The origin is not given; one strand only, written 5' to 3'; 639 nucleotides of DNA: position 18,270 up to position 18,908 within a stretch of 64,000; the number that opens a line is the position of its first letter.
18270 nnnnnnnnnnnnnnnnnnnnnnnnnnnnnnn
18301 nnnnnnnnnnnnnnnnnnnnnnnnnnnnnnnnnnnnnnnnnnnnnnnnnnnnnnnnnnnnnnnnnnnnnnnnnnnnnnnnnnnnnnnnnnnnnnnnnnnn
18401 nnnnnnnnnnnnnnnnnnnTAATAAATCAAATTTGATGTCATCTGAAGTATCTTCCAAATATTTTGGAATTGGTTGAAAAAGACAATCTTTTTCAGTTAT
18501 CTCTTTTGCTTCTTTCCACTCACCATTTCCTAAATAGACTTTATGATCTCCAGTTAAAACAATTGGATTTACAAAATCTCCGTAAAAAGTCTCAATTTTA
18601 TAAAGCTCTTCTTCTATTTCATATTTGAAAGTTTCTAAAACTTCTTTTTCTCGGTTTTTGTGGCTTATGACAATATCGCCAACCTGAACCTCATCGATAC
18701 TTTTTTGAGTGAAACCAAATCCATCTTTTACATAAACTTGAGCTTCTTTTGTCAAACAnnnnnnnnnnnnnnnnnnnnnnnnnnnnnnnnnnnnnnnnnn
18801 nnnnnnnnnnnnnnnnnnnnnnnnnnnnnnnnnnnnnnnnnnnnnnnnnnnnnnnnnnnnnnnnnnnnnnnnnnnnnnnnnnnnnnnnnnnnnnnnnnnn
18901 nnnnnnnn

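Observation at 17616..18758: dnaE carries a 381-aa intein at GPGRG|SAAGS with an apparently decayed endonuclease core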

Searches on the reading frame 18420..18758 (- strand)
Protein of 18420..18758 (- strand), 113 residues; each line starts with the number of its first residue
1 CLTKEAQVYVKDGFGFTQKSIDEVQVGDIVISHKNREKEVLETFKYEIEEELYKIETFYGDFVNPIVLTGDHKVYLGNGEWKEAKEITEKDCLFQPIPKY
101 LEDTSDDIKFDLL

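Call 21: find_related_loci(query=A1, collection=genome_contigs, flank=8000)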
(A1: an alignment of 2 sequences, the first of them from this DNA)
Query A1 (113 aa) in genome_contigs; peptide patterns used: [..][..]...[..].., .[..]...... (x = any residue, [..] = any of these).
134 stretches matched a pattern, but none encodes a relative of the query by tblastn (E <= 1e-3).

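Call 31: find_related_loci(query=A1, collection=metagenome_contigs, flank=6000)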
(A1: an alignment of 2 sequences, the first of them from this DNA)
Query A1 (113 aa) in metagenome_contigs; peptide patterns used: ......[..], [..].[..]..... (x = any residue, [..] = any of these).
600 stretches matched a pattern (row limit reached: there are more); 7 encode a relative of the query (tblastn E <= 1e-3); 7 distinct loci.
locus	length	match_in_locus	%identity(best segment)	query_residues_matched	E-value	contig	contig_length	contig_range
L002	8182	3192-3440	35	1-87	9e-12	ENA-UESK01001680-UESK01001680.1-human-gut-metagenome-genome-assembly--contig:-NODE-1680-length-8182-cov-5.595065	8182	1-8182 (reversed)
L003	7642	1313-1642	31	1-97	4e-10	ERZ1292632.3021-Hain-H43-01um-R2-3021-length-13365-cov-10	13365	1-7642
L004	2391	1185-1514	31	1-97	2e-9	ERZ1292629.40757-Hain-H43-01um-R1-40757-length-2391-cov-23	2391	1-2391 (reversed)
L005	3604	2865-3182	30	1-96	5e-9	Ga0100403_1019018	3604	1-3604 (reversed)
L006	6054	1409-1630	35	19-91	1e-6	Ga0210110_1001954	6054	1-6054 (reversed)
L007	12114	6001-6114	45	66-103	1e-6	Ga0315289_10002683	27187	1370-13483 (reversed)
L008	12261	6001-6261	32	1-87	1e-5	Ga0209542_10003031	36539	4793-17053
